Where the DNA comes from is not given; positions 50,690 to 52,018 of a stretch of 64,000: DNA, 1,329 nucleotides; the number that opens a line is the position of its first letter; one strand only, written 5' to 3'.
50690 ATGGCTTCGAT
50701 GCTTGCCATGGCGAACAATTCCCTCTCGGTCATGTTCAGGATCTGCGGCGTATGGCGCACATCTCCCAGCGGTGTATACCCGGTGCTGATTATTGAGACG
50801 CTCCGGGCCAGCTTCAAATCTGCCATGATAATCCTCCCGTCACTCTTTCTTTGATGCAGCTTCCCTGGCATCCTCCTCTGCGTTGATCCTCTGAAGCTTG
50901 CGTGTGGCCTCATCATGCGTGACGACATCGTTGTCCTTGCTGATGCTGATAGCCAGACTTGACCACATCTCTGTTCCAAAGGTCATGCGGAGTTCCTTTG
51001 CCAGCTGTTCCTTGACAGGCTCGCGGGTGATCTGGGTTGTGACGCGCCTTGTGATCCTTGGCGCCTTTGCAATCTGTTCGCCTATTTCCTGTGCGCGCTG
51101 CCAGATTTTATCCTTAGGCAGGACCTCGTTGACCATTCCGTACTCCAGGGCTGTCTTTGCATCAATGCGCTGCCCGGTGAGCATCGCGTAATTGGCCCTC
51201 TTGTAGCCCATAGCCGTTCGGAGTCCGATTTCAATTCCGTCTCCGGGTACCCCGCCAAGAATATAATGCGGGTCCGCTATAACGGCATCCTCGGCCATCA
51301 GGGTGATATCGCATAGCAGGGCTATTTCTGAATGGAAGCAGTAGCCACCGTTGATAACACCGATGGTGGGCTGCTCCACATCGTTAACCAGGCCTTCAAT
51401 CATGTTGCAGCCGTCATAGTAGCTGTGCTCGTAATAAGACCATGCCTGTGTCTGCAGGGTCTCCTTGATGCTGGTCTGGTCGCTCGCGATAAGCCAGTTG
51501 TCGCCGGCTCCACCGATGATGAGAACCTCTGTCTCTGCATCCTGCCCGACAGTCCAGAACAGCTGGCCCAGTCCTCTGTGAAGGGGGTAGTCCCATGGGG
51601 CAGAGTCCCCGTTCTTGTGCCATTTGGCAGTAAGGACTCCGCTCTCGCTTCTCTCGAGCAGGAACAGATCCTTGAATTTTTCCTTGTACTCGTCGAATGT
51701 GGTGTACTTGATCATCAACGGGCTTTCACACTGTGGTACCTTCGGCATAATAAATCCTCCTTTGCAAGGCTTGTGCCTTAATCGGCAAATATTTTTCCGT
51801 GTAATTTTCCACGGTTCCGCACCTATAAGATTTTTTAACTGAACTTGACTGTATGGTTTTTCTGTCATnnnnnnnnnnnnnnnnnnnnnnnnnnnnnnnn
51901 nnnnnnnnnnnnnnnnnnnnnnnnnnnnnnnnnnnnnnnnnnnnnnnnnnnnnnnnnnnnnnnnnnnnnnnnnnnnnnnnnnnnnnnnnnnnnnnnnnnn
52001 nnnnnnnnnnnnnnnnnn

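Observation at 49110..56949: Orphan ACP-centred acyl-thioester locus built on a thiolase/DUF35 pair instead of a ketosynthase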

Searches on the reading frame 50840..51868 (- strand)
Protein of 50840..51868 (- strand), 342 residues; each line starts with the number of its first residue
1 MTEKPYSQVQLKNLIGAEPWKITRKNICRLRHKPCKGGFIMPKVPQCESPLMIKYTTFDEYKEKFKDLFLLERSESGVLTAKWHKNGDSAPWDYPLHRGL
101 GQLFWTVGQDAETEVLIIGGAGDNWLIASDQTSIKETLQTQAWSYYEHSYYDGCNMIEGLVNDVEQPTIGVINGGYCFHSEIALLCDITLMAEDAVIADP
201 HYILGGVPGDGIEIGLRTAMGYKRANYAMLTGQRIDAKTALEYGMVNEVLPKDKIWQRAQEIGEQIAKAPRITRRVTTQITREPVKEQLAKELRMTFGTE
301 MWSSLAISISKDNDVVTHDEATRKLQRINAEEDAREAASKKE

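Call 3: search_protein_families(library=pfam, proteins=[window:50840-51868:-], max_evalue=0.01)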
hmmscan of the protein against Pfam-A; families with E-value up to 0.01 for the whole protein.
window:50840-51868:- (342 aa): 2 families
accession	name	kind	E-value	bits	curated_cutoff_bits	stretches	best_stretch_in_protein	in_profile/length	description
PF00378.25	ECH_1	-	2.2e-21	76.8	27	1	100-294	28-218/251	Enoyl-CoA hydratase/isomerase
PF16113.10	ECH_2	-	3.5e-07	30.5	27.2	1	101-328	24-257/335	Enoyl-CoA hydratase/isomerase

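Call 4: search_protein_families(library=ncbifam, proteins=[window:50840-51868:-], max_evalue=0.01)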
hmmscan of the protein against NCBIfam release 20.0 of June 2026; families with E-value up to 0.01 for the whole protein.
window:50840-51868:- (342 aa): 65 families (the best 25 are shown)
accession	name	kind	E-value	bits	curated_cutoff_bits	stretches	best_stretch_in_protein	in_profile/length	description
NF006699.0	PRK09245.1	subfamily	7.1e-28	97.6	354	1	103-296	39-235/266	crotonase/enoyl-CoA hydratase family protein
NF004840.0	PRK06190.1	equivalog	2.2e-25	89.8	253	1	100-295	36-227/260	enoyl-CoA hydratase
NF006588.0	PRK09120.1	equivalog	3.8e-19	68.9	276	1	97-282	37-222/276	p-hydroxycinnamoyl CoA hydratase/lyase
NF006007.0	PRK08138.1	subfamily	6.9e-19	68.2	355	1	66-273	6-207/261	enoyl-CoA hydratase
NF042430.2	EnCoAhydt_DpgD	equivalog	7.8e-19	68.1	400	1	93-300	22-231/258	enoyl-CoA-hydratase DpgD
NF005802.0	PRK07657.1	equivalog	8.4e-19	68.1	363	1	96-295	32-228/260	enoyl-CoA hydratase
NF004781.0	PRK06127.1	subfamily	9.2e-19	68.1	291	1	93-290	36-232/269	enoyl-CoA hydratase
NF005595.0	PRK07327.1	subfamily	3.1e-18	65.9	292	1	62-279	7-221/271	enoyl-CoA hydratase/isomerase family protein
NF051848.1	EnCoAHydtEchA19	equivalog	1.1e-17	64.4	400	1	98-290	30-221/258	enoyl-CoA hydratase EchA19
NF002936.2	PRK03580.1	equivalog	2e-17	63.4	500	1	100-284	34-214/261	crotonobetainyl-CoA hydratase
NF006140.0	PRK08290.1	subfamily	5e-17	62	280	1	138-279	99-235/292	enoyl-CoA hydratase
NF004475.0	PRK05809.1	subfamily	6e-17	62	394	1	104-279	40-212/260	short-chain-enoyl-CoA hydratase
NF004525.0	PRK05870.1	equivalog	1e-16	61.7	285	1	105-302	40-232/249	enoyl-CoA hydratase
NF005803.0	PRK07658.1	equivalog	2.1e-16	60.1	313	1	101-291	34-221/257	enoyl-CoA hydratase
NF007239.0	PRK09674.1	equivalog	4.3e-16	59.1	371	1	161-295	90-225/257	2,3-dehydroadipyl-CoA hydratase PaaF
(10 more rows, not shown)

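Call 28: search_solved_structures(query=window:50840-51748:-, max_evalue=0.001, show_alignments=2)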
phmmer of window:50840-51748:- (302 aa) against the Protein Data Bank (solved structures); distinct sequences matched with E-value up to 0.001: 143 (the best 60 are shown).
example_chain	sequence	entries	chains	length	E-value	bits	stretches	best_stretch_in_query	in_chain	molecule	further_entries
2j5g_D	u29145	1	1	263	1e-37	132.9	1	19-244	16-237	ALR4455 PROTEIN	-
2j5g_A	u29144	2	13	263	1e-37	132.9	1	19-244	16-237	ALR4455 PROTEIN | BETA-DIKETONE HYDROLASE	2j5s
1o8u_A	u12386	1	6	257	3e-36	128.2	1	16-263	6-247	6-OXO CAMPHOR HYDROLASE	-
1szo_A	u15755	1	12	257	7.3e-35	123.6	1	16-263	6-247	6-oxocamphor hydrolase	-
7mcm_A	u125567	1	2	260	1.2e-21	80.2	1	70-243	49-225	Enoyl-CoA hydratase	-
5zai_A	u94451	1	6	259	2.5e-20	75.9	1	68-245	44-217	3-hydroxypropionyl-coenzyme A dehydratase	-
3kqf_A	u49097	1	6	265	2.5e-15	59.4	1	60-245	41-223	Enoyl-CoA hydratase/isomerase family protein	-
8zru_A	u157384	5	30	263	1e-14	57.5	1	121-265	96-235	Enoyl-CoA hydratase, mitochondrial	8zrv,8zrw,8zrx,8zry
2hw5_A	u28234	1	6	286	1.8e-14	56.6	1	121-265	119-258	Enoyl-CoA hydratase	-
9ula_A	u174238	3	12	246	5.5e-14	55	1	37-228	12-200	Enoyl-CoA hydratase/isomerase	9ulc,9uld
28bq_A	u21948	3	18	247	5.8e-14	55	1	37-228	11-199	Enoyl-CoA hydratase/isomerase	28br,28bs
7eum_C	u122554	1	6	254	6e-14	54.9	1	37-228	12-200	Enoyl-CoA hydratase/isomerase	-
6l3o_A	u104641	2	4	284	6.3e-14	54.9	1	55-234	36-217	Hydroxycinnamoyl-CoA hydratase-lyase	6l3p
1ey3_A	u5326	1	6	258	1.5e-13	53.6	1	121-262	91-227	ENOYL-COA HYDRATASE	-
1mj3_A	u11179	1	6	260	1.6e-13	53.6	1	121-262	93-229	ENOYL-COA HYDRATASE, MITOCHONDRIAL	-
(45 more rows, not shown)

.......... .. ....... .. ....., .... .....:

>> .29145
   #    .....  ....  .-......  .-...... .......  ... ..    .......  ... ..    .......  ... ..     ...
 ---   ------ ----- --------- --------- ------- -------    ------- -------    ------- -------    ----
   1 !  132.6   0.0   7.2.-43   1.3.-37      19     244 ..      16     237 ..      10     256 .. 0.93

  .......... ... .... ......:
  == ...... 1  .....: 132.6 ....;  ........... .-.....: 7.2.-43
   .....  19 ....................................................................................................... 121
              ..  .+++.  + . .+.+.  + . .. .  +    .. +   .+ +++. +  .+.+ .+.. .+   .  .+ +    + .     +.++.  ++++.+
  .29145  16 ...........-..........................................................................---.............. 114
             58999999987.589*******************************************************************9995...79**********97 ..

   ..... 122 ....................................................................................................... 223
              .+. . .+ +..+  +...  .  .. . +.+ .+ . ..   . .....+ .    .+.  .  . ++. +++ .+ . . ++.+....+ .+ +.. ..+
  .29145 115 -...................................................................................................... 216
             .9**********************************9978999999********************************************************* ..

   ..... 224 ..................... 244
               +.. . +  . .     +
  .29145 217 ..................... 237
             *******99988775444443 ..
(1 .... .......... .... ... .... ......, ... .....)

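Call 52: find_homologous_proteins(query=window:50840-51748:-, max_evalue=1e-10)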
Query window:50840-51748:- (302 aa): 380 proteins with E <= 1e-10 among 1338 candidates; the best 120 are listed.
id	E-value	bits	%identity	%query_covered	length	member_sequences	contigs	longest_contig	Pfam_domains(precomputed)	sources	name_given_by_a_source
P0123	4.8e-203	691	100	100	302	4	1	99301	PF00378.26,PF16113.11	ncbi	ncbi:MAG: enoyl-CoA hydratase/isomerase family protein [Oscillospiraceae bacterium]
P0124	5.3e-131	454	67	97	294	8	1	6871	PF00378.26,PF16113.11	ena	-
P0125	2.4e-127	442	67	95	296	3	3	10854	PF00378.26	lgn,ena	-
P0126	1.9e-126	439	66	95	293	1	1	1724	PF00378.26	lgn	-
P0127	1.5e-125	436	66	96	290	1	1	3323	PF00378.26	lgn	-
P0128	3.4e-124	432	63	95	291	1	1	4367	PF00378.26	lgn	-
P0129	8.1e-123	427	66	95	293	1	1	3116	PF00378.26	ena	-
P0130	9.5e-121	420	63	95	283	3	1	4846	PF00378.26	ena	-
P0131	4.9e-120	418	65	94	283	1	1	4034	PF00378.26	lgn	-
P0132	1.5e-119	417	63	94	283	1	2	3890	PF00378.26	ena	-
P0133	2.8e-118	412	64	95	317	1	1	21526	PF00378.26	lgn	-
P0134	9.3e-118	411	64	95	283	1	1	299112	PF00378.26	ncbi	ncbi:MAG: enoyl-CoA hydratase/isomerase family protein [Pseudoxanthomonas sp.]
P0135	1.9e-115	403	64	97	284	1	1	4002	PF00378.26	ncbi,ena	-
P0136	3.0e-114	399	62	95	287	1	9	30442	PF00378.26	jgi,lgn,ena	jgi:Enoyl-CoA hydratase/carnithine racemase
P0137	2.8e-112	393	62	95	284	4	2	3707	PF00378.26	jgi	jgi:enoyl-CoA hydratase/carnithine racemase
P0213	5.0e-72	260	52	82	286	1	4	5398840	PF00378.26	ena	-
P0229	1.7e-70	255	51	85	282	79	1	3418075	PF00378.26,PF16113.11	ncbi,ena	-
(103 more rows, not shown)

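Call 53: find_encoding_contigs(protein=P0229, flank=9000, max_places=2)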
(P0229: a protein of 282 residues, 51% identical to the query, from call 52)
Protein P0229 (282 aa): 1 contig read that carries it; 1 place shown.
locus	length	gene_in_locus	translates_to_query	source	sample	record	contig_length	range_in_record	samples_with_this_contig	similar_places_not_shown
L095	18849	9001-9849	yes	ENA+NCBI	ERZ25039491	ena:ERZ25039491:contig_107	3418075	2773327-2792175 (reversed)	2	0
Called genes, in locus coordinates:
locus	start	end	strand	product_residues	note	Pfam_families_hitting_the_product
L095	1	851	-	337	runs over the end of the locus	PF00535:Glycos_transf_2, PF13641:Glyco_tranf_2_3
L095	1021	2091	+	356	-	PF05643:GNA1162-like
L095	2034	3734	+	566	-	PF02366:PMT, PF13231:PMT_2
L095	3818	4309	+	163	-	PF13432:TPR_16 (faint), PF07719:TPR_2 (faint), PF13371:TPR_9 (faint), PF00515:TPR_1 (faint), PF13414:TPR_11 (faint)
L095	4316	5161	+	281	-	PF13413:HTH_25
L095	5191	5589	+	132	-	PF00903:Glyoxalase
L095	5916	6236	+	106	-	-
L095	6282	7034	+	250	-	PF12686:DUF3800 (weak)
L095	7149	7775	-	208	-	-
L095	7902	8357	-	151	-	-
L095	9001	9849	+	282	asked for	PF00378:ECH_1, PF16113:ECH_2 (weak)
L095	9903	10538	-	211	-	-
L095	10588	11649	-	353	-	PF01168:Ala_racemase_N, PF14031:D-ser_dehydrat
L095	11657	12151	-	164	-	PF00731:AIRC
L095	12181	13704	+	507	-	PF01225:Mur_ligase (weak), PF08245:Mur_ligase_M, PF02875:Mur_ligase_C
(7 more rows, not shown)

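Call 54: list_cluster_members(proteins=[P0229, P0134, P0213])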
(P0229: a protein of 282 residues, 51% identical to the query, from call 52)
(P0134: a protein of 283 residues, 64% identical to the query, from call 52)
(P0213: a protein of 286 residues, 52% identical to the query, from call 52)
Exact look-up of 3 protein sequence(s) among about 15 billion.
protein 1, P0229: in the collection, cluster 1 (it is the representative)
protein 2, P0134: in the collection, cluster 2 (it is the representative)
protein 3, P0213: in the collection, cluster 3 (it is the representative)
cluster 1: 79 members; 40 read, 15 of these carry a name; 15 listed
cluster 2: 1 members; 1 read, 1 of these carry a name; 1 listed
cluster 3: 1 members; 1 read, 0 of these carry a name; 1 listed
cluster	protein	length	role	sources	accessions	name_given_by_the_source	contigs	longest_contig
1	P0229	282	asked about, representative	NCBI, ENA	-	-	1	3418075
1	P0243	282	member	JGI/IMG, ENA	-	enoyl-CoA hydratase/carnithine racemase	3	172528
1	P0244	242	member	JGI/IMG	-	enoyl-CoA hydratase/carnithine racemase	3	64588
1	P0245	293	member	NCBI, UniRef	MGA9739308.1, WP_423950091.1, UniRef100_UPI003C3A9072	enoyl-CoA hydratase/isomerase family protein [Candidatus Binatus sp.] | enoyl-CoA hydratase/isomerase family protein n=2 Tax=Candidatus Binatus sp. TaxID=2811406 ...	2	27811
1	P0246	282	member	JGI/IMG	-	enoyl-CoA hydratase/carnithine racemase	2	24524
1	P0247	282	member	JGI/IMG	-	enoyl-CoA hydratase/carnithine racemase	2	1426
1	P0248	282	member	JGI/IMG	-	enoyl-CoA hydratase/carnithine racemase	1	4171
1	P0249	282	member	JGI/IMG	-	enoyl-CoA hydratase/carnithine racemase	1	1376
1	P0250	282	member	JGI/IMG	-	enoyl-CoA hydratase/carnithine racemase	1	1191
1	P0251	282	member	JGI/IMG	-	enoyl-CoA hydratase/carnithine racemase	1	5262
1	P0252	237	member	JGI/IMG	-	enoyl-CoA hydratase/carnithine racemase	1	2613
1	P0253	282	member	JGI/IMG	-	enoyl-CoA hydratase/carnithine racemase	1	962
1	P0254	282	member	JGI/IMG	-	enoyl-CoA hydratase/carnithine racemase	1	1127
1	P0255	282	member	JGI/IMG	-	enoyl-CoA hydratase/carnithine racemase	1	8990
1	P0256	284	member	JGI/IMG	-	enoyl-CoA hydratase/carnithine racemase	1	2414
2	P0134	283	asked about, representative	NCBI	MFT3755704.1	MAG: enoyl-CoA hydratase/isomerase family protein [Pseudoxanthomonas sp.]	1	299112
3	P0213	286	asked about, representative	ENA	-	-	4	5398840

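Call 82: predict_structure(alignment_id=A5)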
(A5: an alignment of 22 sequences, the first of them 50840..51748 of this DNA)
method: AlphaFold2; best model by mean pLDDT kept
length: 302 residues; sequences in the alignment: 22
mean_pLDDT: 92.9   pTM: 0.90
mean pLDDT of the five models: 92.9, 92.0, 92.0, 90.4, 90.2
residues with pLDDT >= 90: 230; 70-90: 68; 50-70: 3; < 50: 1
segments of 3 or more residues with pLDDT < 50: none
pLDDT, mean of each block of 10 residues (from residue 1): 78 93 98 98 97 96 97 97 92 87 91 97 98 95 98 96 87 93 95 96 98 98 98 96 96 93 83 74 85 89 86
secondary structure, 60 per line:
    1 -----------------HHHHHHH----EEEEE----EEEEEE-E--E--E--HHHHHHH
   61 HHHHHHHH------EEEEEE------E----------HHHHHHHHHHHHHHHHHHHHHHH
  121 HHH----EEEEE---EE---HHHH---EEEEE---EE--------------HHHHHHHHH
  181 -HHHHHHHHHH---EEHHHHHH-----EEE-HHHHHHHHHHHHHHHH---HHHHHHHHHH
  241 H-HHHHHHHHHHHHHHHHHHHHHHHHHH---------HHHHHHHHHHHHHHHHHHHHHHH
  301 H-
elements in order: H18-24 E29-33 E38-43 H54-68 E75-80 H98-123 E128-132 H141-144 E148-152 H172-180 H182-191 H197-202 E208-210 H212-227 H231-241 H243-268 H278-301

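Call 84: fold_search(model_id=the predicted structure, library=pdb)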
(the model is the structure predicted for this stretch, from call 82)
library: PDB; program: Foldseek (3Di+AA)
matches with E <= 10: 1398; with E <= 0.001: 701
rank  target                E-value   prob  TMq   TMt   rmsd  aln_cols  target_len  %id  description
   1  1o8u_C                6.7e-23  1.00  0.75  0.92   2.1       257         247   31  The 2 Angstrom Structure of 6-Oxo Camphor Hydrolase: New Structural Diversity in the Crotonase Superfamily (released 2003-01-24)
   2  1szo_F                1.9e-22  1.00  0.75  0.91   2.2       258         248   30  Crystal Structure Analysis of the 6-Oxo Camphor Hydrolase His122Ala Mutant Bound to Its Natural Product (2S,4S)-alpha- (released 2004-06-29)
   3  1szo_A                1.9e-22  1.00  0.75  0.91   2.2       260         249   30  Crystal Structure Analysis of the 6-Oxo Camphor Hydrolase His122Ala Mutant Bound to Its Natural Product (2S,4S)-alpha- (released 2004-06-29)
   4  1szo_D                4.3e-22  1.00  0.76  0.91   2.2       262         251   29  Crystal Structure Analysis of the 6-Oxo Camphor Hydrolase His122Ala Mutant Bound to Its Natural Product (2S,4S)-alpha- (released 2004-06-29)
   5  1o8u_F                6.1e-22  1.00  0.75  0.91   2.1       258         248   31  The 2 Angstrom Structure of 6-Oxo Camphor Hydrolase: New Structural Diversity in the Crotonase Superfamily (released 2003-01-24)
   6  1szo_B                9.2e-22  1.00  0.74  0.90   2.2       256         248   30  Crystal Structure Analysis of the 6-Oxo Camphor Hydrolase His122Ala Mutant Bound to Its Natural Product (2S,4S)-alpha- (released 2004-06-29)
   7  1o8u_A                1.5e-21  1.00  0.76  0.91   2.2       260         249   30  The 2 Angstrom Structure of 6-Oxo Camphor Hydrolase: New Structural Diversity in the Crotonase Superfamily (released 2003-01-24)
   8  2j5g_E                2.3e-20  1.00  0.77  0.92   2.1       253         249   29  The Native structure of a beta-Diketone Hydrolase from the Cyanobacterium Anabaena sp. PCC 7120 (released 2007-01-16)
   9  2j5g_B                3.9e-20  1.00  0.76  0.91   2.1       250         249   30  The Native structure of a beta-Diketone Hydrolase from the Cyanobacterium Anabaena sp. PCC 7120 (released 2007-01-16)
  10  2j5s_B                4.2e-20  1.00  0.76  0.91   2.0       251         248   29  Structural of ABDH, a beta-diketone hydrolase from the Cyanobacterium Anabaena sp. PCC 7120 bound to (S)-3-oxocyclohex (released 2007-01-08)
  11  2j5g_D                6.0e-20  1.00  0.74  0.89   3.2       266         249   28  The Native structure of a beta-Diketone Hydrolase from the Cyanobacterium Anabaena sp. PCC 7120 (released 2007-01-16)
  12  2j5s_A                1.9e-19  1.00  0.75  0.90   2.0       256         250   30  Structural of ABDH, a beta-diketone hydrolase from the Cyanobacterium Anabaena sp. PCC 7120 bound to (S)-3-oxocyclohex (released 2007-01-08)
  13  2f6q_B                1.1e-15  1.00  0.71  0.84   3.0       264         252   15  The crystal structure of human peroxisomal delta3, delta2 enoyl CoA isomerase (PECI) (released 2005-12-20)
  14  3rrv_E                1.2e-15  1.00  0.69  0.82   3.5       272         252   20  Crystal structure of an enoyl-CoA hydratase/isomerase from Mycobacterium paratuberculosis (released 2011-05-11)
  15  2f6q_A                1.4e-15  1.00  0.68  0.81   2.8       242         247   16  The crystal structure of human peroxisomal delta3, delta2 enoyl CoA isomerase (PECI) (released 2005-12-20)
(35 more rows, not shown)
